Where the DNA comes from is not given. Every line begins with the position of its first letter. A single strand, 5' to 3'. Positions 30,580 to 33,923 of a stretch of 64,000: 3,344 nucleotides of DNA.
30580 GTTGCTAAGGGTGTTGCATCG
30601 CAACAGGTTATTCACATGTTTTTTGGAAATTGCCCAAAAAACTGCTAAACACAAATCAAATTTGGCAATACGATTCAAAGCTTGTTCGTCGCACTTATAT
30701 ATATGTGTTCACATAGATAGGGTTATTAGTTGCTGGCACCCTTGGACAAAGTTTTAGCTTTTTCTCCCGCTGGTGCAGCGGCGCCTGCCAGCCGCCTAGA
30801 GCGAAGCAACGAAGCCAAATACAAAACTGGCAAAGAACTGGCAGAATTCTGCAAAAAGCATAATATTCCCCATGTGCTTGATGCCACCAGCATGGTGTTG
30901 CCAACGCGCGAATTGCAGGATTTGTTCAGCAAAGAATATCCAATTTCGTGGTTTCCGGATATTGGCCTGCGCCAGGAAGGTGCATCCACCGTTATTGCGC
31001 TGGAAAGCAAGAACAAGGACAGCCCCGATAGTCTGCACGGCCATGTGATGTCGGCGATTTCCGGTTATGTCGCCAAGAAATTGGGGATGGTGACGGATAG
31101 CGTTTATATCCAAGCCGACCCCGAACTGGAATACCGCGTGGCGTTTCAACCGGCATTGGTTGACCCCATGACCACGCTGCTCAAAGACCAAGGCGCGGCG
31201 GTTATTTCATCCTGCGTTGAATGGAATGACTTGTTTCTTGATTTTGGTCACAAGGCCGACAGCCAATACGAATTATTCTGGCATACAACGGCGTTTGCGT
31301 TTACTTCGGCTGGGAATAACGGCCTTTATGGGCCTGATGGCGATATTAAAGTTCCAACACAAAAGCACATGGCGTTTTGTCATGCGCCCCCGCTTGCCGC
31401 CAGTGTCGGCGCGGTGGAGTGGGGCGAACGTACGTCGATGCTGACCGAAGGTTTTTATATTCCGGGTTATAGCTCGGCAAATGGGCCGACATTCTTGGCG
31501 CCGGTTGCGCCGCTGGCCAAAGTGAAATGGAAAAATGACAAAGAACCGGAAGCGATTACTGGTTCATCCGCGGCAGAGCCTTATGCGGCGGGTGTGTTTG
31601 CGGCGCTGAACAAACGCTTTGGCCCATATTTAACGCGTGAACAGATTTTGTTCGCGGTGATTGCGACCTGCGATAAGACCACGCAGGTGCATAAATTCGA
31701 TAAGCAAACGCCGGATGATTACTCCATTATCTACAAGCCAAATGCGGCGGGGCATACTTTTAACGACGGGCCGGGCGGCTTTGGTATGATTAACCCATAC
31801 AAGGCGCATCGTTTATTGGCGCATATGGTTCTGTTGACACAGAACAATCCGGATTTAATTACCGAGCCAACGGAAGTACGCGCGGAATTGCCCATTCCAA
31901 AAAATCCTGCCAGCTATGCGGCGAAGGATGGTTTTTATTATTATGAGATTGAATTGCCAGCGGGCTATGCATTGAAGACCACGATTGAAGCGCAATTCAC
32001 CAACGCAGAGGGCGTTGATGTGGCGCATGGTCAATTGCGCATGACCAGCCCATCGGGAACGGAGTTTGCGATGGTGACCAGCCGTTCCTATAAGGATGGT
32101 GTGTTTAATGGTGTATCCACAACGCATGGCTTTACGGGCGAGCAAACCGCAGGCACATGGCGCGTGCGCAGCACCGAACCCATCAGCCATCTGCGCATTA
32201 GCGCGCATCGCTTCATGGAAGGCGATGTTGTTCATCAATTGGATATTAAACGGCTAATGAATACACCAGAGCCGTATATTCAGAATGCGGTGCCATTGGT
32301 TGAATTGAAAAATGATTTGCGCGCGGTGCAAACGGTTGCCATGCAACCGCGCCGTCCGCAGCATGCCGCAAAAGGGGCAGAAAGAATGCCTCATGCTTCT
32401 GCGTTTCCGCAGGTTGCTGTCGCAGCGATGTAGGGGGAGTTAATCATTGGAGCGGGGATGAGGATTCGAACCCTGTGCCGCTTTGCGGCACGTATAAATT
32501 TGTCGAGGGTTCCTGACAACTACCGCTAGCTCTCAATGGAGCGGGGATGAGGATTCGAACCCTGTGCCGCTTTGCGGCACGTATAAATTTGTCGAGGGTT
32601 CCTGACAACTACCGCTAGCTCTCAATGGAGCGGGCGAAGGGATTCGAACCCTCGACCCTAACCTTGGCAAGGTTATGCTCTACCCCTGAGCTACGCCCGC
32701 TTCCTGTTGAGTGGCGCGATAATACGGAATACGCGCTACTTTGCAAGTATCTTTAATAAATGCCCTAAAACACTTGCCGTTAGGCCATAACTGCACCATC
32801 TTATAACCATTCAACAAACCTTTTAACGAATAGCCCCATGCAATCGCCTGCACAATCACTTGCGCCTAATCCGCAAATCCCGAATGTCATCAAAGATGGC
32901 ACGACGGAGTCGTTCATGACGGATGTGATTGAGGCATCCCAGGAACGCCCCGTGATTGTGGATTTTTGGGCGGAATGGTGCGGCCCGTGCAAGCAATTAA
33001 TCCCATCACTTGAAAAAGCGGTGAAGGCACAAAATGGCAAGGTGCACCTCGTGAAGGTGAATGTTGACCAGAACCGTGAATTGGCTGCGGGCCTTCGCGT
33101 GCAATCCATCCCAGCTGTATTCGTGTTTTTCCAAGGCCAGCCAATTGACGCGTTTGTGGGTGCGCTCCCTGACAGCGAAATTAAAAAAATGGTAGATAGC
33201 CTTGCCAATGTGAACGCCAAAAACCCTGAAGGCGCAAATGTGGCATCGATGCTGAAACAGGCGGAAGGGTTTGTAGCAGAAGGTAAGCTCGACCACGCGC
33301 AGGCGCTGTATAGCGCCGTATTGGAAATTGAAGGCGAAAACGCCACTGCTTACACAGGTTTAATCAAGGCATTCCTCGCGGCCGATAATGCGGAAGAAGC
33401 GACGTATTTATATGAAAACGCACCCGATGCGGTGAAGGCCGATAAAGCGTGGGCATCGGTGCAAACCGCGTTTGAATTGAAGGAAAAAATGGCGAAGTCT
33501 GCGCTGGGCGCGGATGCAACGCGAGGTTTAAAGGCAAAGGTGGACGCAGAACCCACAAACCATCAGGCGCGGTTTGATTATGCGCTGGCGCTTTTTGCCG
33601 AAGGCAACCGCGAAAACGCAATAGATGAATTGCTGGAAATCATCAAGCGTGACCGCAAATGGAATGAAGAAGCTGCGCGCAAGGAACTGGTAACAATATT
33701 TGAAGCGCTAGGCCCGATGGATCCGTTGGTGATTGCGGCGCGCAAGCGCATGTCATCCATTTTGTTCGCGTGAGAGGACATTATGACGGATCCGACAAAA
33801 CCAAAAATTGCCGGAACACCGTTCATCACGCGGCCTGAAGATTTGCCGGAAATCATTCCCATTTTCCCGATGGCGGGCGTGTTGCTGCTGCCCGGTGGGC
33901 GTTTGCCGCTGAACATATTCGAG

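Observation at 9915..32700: Roughly 22.7-kb accessory region bracketed by two inward-pointing tRNA genes, with no integrase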

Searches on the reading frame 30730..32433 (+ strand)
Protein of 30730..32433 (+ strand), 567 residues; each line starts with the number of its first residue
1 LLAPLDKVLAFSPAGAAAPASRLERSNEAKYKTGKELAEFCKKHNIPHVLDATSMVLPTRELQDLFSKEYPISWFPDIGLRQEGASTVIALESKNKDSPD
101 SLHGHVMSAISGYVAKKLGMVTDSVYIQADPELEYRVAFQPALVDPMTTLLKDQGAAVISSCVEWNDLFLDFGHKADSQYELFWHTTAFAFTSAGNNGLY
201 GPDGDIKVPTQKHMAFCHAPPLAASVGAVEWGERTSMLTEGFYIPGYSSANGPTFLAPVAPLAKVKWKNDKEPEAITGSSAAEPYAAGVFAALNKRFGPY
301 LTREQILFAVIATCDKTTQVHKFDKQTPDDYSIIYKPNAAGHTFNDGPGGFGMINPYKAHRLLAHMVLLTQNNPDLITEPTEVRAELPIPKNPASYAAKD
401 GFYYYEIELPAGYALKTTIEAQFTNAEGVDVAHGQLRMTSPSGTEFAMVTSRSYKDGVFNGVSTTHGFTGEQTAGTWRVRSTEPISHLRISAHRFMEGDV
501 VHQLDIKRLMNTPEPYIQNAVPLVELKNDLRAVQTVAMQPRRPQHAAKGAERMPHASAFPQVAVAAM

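Call 10: search_protein_families(library=pfam, proteins=[window:30730-32433:+], max_evalue=0.01)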
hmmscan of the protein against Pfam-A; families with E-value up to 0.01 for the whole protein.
window:30730-32433:+ (567 aa): 1 family
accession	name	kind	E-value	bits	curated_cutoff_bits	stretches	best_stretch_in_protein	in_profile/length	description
PF01483.27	P_proprotein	-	0.00052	20.5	21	1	435-480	19-67/86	Proprotein convertase P-domain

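Call 27: search_protein_families(library=padloc, proteins=[window:30730-32433:+], max_evalue=0.01)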
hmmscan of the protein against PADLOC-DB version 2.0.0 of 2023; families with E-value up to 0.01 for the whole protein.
window:30730-32433:+ (567 aa): 0 families

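Call 28: search_protein_families(library=ncbifam, proteins=[window:30730-32433:+], max_evalue=0.01)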
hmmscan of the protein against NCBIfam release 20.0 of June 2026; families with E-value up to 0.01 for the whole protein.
window:30730-32433:+ (567 aa): 1 family
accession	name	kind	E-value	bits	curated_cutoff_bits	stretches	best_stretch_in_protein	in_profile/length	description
TIGR03921.1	T7SS_mycosin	equivalog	0.0038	16.4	278.75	1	267-319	217-268/353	type VII secretion-associated serine protease mycosin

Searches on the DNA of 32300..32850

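Call 85: search_rna_families(source=window, start=32300, end=32850, threshold=evalue, max_evalue=1)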
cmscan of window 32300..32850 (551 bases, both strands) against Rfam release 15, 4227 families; matches with E-value up to 1: 2.
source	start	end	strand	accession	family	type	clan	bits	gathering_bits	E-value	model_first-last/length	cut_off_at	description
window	32629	32700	-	RF00005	tRNA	Gene; tRNA;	CL00001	70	29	2.7e-15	1-71/71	no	tRNA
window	32638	32652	+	RF04351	Plastid-psbl-rps4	Cis-reg;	-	16.9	68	0.92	10-24/53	no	Plastid-psbl-rps4 3UTR RNA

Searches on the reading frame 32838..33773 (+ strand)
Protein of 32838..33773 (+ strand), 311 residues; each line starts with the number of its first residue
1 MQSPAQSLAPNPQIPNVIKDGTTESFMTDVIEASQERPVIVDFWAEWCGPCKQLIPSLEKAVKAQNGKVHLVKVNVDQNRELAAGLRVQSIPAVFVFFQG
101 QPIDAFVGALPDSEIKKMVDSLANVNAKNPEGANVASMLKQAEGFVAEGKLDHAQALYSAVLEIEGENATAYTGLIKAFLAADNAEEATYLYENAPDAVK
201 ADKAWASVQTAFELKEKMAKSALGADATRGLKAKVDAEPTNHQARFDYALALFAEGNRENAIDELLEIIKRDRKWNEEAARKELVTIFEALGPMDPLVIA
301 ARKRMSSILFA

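Call 10: search_protein_families(library=pfam, proteins=[window:32838-33773:+], max_evalue=0.01)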
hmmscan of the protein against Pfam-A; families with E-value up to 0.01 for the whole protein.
window:32838-33773:+ (311 aa): 13 families
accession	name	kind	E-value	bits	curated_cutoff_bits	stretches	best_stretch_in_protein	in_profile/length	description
PF14561.12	TPR_20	-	6.5e-30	103.8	25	1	227-310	7-90/90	Tetratricopeptide repeat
PF00085.26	Thioredoxin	-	1.9e-25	89.3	23.5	1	22-120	6-102/103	Thioredoxin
PF14559.12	TPR_19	-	5.1e-10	40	25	2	146-210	2-66/68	Tetratricopeptide repeat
PF13098.12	Thioredoxin_2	-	6.5e-09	36.5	27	1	34-118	3-103/104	Thioredoxin-like domain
PF13905.12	Thioredoxin_8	-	5.3e-07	30.3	27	1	37-81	2-48/94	Thioredoxin-like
PF00578.27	AhpC-TSA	-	7.8e-06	26.3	26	1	35-89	24-80/124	AhpC/TSA family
PF13432.12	TPR_16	-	2e-05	25.4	32.7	0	139-196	1-58/65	Tetratricopeptide repeat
PF13899.12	Thioredoxin_7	-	7.8e-05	23.2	27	1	33-97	14-81/83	Thioredoxin-like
PF08534.16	Redoxin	-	0.00014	22.1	26.6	1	34-81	26-75/148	Redoxin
PF14595.12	Thioredoxin_9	-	0.00031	21.1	25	1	25-97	30-104/129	Thioredoxin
PF13192.12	Thioredoxin_3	-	0.00032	21.1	24.8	1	48-96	10-55/76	Thioredoxin domain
PF13428.12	TPR_14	-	0.00063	20.6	23.5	0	244-284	3-41/44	Tetratricopeptide repeat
PF13414.12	TPR_11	-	0.0092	16.1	26.8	0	145-175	4-34/42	TPR repeat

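Call 11: find_encoding_contigs(protein=window:32838-33773:+, flank=10000, max_places=6)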
Protein window:32838-33773:+ (311 aa): no gene with exactly this product is on record in the collection.

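Call 12: find_related_loci(query=window:32838-33773:+, collection=genome_contigs, flank=10000)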
Query window:32838-33773:+ (311 aa) in genome_contigs; peptide patterns used: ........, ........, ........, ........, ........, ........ (x = any residue, [..] = any of these).
600 stretches matched a pattern (row limit reached: there are more); 598 encode a relative of the query (tblastn E <= 1e-3); the best 80 are kept; 80 distinct loci.
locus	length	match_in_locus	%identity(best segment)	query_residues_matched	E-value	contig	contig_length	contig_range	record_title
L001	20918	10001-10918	46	1-311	1e-82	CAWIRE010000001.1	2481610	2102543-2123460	MAG: uncultured Alphaproteobacteria bacterium isolate MFD03044.bin.1.46 genome assembly, contig: contig_11044, whole gen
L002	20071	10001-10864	48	16-311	3e-81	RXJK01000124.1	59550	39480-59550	MAG: Hyphomicrobiales bacterium isolate AWTP1-13 sample_193_scaffold_261, whole genome shotgun sequence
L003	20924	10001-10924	43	17-311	2e-79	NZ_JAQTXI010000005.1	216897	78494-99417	MAG: Neomegalonema sp. isolate STC_130 NODE_132_length_216897_cov_4.443290_Sandtown_C, whole genome shotgun sequence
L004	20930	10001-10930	43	1-311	2e-77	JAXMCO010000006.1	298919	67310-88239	MAG: Reyranellaceae bacterium isolate STL-PRO12 C3.205.fa-6, whole genome shotgun sequence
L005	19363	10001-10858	45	18-311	5e-76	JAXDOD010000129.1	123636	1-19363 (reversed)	MAG: Alphaproteobacteria bacterium isolate BP_680 scaffold_1036598, whole genome shotgun sequence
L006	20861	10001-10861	46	17-311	1e-74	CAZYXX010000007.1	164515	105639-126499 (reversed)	MAG TPA_asm: uncultured Hyphomicrobium sp. isolate binchicken_co242_132 genome assembly, contig: NODE_322_length_164515_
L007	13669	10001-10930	42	1-311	9e-75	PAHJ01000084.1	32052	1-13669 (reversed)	MAG: Geminicoccus sp. isolate MED756 MHASMcontig_682094, whole genome shotgun sequence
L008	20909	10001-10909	41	9-311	8e-67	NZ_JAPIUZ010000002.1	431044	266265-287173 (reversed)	Acetobacter thailandicus strain KACC 21253 2.00002, whole genome shotgun sequence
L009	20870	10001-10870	39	23-311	1e-58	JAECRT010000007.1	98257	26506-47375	MAG: Sphingomonadaceae bacterium isolate AER3_10 diesel_EC_AER3_89_length_98264_cov_12, whole genome shotgun sequence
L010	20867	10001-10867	40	22-311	6e-54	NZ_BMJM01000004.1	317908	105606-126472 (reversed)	Sandarakinorhabdus glacialis strain CGMCC 1.15519 sequence04, whole genome shotgun sequence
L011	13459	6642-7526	35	5-310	3e-52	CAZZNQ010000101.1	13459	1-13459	MAG TPA_asm: uncultured candidatus Brocadiaceae bacterium isolate SRP141376_co2_394 genome assembly, contig: NODE_8947_l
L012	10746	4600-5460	37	23-310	4e-49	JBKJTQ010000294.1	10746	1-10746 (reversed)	MAG: Sphingomicrobium sp. isolate ant_bin.626 k117_147845, whole genome shotgun sequence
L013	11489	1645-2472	36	20-309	1e-44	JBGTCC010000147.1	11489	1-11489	MAG: Thermodesulfobacteriota bacterium isolate JTS-RE110 k141_8953911, whole genome shotgun sequence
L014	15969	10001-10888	32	5-310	2e-43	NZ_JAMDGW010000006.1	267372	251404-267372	Pseudomonas sp. TNT2022 ID642 642_S2_L001_R1_001_contig_6, whole genome shotgun sequence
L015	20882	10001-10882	32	7-310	2e-43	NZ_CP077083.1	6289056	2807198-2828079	Pseudomonas salmasensis strain SWRI126 chromosome, complete genome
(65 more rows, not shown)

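Call 45: find_homologous_proteins(query=window:32838-33773:+, max_evalue=1e-60)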
Query window:32838-33773:+ (311 aa): 7197 proteins with E <= 1e-60 among 8000 candidates; the best 120 are listed.
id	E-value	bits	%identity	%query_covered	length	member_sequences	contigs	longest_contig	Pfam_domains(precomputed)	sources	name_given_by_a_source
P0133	2.9e-179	613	100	92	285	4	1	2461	PF14559.13,PF00085.27,PF13905.13,PF13098.14,PF00578.28,PF14561.13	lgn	-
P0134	9.4e-174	595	88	100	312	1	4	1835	PF14559.13,PF00085.27,PF13905.13,PF13098.14,PF00578.28,PF14561.13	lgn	-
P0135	7.0e-172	589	89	97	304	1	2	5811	PF14559.13,PF00085.27,PF13905.13,PF13098.14,PF00578.28,PF14561.13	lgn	-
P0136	3.2e-171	587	87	100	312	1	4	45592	PF14559.13,PF00085.27,PF13905.13,PF13098.14,PF13432.13,PF00578.28,PF13428.13,PF14561.13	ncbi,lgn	-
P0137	3.9e-166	570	83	100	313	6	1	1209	PF14559.13,PF00085.27,PF13905.13,PF13098.14,PF13432.13,PF00578.28,PF14561.13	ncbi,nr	ncbi:MAG: thioredoxin [Alphaproteobacteria bacterium]|nr:thioredoxin [Alphaproteobacteria bacterium]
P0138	4.8e-166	570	83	100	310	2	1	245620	PF14559.13,PF00085.27,PF13899.13,PF13905.13,PF13098.14,PF00578.28,PF14561.13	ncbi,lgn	-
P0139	1.5e-152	525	81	95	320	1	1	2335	PF14559.13,PF00085.27,PF13905.13,PF13098.14,PF13432.13,PF00578.28,PF14561.13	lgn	-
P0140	6.5e-149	513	80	92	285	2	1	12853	PF14559.13,PF00085.27,PF13899.13,PF13905.13,PF13098.14,PF00578.28,PF14561.13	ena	-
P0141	1.9e-140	486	71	100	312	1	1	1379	PF14559.13,PF00085.27,PF08534.17,PF13905.13,PF13098.14,PF13432.13,PF00578.28,PF14561.13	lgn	-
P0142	4.8e-116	406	62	98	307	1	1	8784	PF14559.13,PF00085.27,PF13098.14,PF13432.13,PF00578.28,PF14561.13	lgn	-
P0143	8.3e-115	401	63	95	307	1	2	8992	PF14559.13,PF00085.27,PF13098.14,PF13432.13,PF14561.13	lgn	-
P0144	1.4e-112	394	61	97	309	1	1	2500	PF14559.13,PF00085.27,PF13432.13,PF14561.13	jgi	jgi:putative thioredoxin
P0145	6.4e-111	389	59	98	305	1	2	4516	PF14559.13,PF00085.27,PF13098.14,PF13432.13,PF14561.13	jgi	jgi:putative thioredoxin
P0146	2.7e-110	387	61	95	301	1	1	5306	PF14559.13,PF00085.27,PF13432.13,PF14561.13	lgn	-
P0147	9.4e-110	385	61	95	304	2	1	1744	PF14559.13,PF24575.2,PF00085.27,PF13098.14,PF13432.13,PF13428.13,PF14561.13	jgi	jgi:putative thioredoxin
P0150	3.2e-107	377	59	96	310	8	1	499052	PF14559.13,PF00085.27,PF13098.14,PF14561.13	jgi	jgi:putative thioredoxin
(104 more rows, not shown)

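Call 46: find_encoding_contigs(protein=P0136, flank=10000, max_places=3)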
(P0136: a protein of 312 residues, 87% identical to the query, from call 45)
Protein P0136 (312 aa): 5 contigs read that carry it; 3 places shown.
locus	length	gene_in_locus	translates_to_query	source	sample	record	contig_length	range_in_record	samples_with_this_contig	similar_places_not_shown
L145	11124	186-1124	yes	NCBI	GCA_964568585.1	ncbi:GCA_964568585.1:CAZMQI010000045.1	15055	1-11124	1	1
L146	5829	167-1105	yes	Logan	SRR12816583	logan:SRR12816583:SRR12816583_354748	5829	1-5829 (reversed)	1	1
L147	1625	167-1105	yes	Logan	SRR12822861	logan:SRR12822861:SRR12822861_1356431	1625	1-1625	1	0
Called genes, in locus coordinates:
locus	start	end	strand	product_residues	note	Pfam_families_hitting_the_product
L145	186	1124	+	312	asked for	PF00085:Thioredoxin, PF00578:AhpC-TSA (weak), PF13098:Thioredoxin_2, PF13905:Thioredoxin_8 (weak), PF13428:TPR_14 (faint), PF13432:TPR_16 (faint), PF14559:TPR_19, PF14561:TPR_20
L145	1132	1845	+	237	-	PF02190:LON_substr_bdg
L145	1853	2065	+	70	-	PF03966:Trm112p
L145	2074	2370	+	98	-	PF06155:GBBH-like_N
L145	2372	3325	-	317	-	-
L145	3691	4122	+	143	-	-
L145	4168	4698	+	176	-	-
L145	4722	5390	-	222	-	-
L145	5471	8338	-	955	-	PF02463:SMC_N (faint), PF03193:RsgA_GTPase (faint), PF13191:AAA_16 (faint), PF13481:AAA_25 (faint), PF13555:AAA_29 (faint), PF17760:UvrA_inter, PF17755:UvrA_DNA-bind, PF00005:ABC_tran (weak), +3 more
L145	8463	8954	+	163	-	PF00436:SSB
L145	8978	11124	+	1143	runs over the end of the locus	PF02811:PHP, PF07733:DNA_pol3_alpha, PF17657:DNA_pol3_finger, PF14579:HHH_6, PF01336:tRNA_anti-codon (weak)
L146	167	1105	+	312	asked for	PF00085:Thioredoxin, PF00578:AhpC-TSA (weak), PF13098:Thioredoxin_2, PF13905:Thioredoxin_8 (weak), PF13428:TPR_14 (faint), PF13432:TPR_16 (faint), PF14559:TPR_19, PF14561:TPR_20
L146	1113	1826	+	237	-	PF02190:LON_substr_bdg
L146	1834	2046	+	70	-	PF03966:Trm112p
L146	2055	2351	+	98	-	PF06155:GBBH-like_N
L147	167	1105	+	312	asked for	PF00085:Thioredoxin, PF00578:AhpC-TSA (weak), PF13098:Thioredoxin_2, PF13905:Thioredoxin_8 (weak), PF13428:TPR_14 (faint), PF13432:TPR_16 (faint), PF14559:TPR_19, PF14561:TPR_20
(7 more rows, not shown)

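Call 47: find_encoding_contigs(protein=P0138, flank=10000, max_places=3)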
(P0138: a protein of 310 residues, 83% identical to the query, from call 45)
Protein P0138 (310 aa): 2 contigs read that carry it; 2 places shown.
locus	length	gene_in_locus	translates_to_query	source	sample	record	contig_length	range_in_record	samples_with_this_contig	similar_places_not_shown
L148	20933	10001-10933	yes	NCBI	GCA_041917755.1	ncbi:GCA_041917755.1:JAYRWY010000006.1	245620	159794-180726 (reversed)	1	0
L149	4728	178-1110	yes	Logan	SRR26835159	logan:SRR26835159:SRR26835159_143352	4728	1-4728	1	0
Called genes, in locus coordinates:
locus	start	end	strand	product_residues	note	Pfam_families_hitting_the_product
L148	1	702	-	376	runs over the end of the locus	PF00696:AA_kinase, PF01472:PUA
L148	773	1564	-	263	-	-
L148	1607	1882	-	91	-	-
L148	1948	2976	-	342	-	PF01018:GTP1_OBG, PF01926:MMR_HSR1, PF02421:FeoB_N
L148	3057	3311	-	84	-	PF01016:Ribosomal_L27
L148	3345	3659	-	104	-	PF00829:Ribosomal_L21p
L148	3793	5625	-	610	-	PF07719:TPR_2 (faint), PF12895:ANAPC3 (faint), PF13174:TPR_6 (faint), PF13176:TPR_7 (faint), PF13432:TPR_16 (weak), PF14559:TPR_19 (weak), PF00515:TPR_1 (weak), PF01075:Glyco_transf_9 (weak), +7 more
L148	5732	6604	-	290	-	PF00535:Glycos_transf_2, PF13641:Glyco_tranf_2_3 (weak)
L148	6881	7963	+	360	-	PF01738:DLH, PF07859:Abhydrolase_3 (faint), PF02230:Abhydrolase_2 (weak), PF00326:Peptidase_S9 (faint)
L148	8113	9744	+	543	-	PF00082:Peptidase_S8 (weak)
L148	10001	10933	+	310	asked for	PF00085:Thioredoxin, PF00578:AhpC-TSA (faint), PF13098:Thioredoxin_2, PF13899:Thioredoxin_7 (faint), PF13905:Thioredoxin_8 (faint), PF14559:TPR_19, PF14561:TPR_20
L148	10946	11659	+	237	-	PF02190:LON_substr_bdg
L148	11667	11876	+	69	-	PF03966:Trm112p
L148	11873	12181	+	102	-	PF06155:GBBH-like_N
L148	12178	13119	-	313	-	-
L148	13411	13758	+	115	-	-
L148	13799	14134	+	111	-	-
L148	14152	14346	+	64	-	-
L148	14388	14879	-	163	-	-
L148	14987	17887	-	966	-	PF02463:SMC_N (faint), PF03193:RsgA_GTPase (faint), PF13191:AAA_16 (faint), PF13555:AAA_29 (faint), PF20703:nSTAND1 (faint), PF17760:UvrA_inter, PF17755:UvrA_DNA-bind, PF00005:ABC_tran (weak), +2 more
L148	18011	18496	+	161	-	PF00436:SSB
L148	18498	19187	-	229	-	-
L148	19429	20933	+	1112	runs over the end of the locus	PF02811:PHP, PF07733:DNA_pol3_alpha, PF17657:DNA_pol3_finger, PF14579:HHH_6, PF01336:tRNA_anti-codon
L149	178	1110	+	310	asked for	PF00085:Thioredoxin, PF00578:AhpC-TSA (faint), PF13098:Thioredoxin_2, PF13899:Thioredoxin_7 (faint), PF13905:Thioredoxin_8 (faint), PF14559:TPR_19, PF14561:TPR_20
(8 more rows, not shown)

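Call 93: find_encoding_contigs(protein=P0150, flank=10000, max_places=2)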
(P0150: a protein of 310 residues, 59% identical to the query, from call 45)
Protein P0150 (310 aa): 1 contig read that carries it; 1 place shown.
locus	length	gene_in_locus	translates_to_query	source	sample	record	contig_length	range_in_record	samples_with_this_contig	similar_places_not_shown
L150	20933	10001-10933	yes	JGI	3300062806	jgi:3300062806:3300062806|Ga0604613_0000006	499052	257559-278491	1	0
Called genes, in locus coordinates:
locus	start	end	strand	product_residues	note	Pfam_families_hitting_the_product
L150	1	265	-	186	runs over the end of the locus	PF05951:Peptidase_M15_2, PF08291:Peptidase_M15_3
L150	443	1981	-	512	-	PF20142:Scaffold, PF01471:PG_binding_1, PF03734:YkuD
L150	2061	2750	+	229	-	PF01427:Peptidase_M15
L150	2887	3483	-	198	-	PF01066:CDP-OH_P_transf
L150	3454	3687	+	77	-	-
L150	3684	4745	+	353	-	PF01180:DHO_dh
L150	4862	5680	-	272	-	PF06342:DUF1057 (weak), PF00561:Abhydrolase_1 (faint), PF12146:Hydrolase_4, PF12697:Abhydrolase_6, PF20408:Abhydrolase_11 (faint), PF12146:Hydrolase_4 (weak)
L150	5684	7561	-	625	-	PF02705:K_trans, PF22776:K_trans_C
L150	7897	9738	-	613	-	PF00083:Sugar_tr, PF07690:MFS_1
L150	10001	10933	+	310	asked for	PF00085:Thioredoxin, PF13098:Thioredoxin_2 (weak), PF14559:TPR_19, PF14561:TPR_20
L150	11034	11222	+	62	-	PF03966:Trm112p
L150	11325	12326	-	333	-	-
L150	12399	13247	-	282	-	-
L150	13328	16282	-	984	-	PF03193:RsgA_GTPase (faint), PF02463:SMC_N (faint), PF13191:AAA_16 (faint), PF13304:AAA_21 (faint), PF13555:AAA_29 (faint), PF17760:UvrA_inter, PF17755:UvrA_DNA-bind, PF00005:ABC_tran (weak), +2 more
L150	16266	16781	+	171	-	PF00436:SSB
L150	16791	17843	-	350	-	PF12146:Hydrolase_4 (weak)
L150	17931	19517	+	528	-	PF00117:GATase, PF02540:NAD_synthase (weak), PF03054:tRNA_Me_trans (weak), PF00958:GMP_synt_C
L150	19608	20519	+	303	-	PF02653:BPD_transp_2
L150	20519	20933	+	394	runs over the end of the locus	PF11862:DUF3382, PF02653:BPD_transp_2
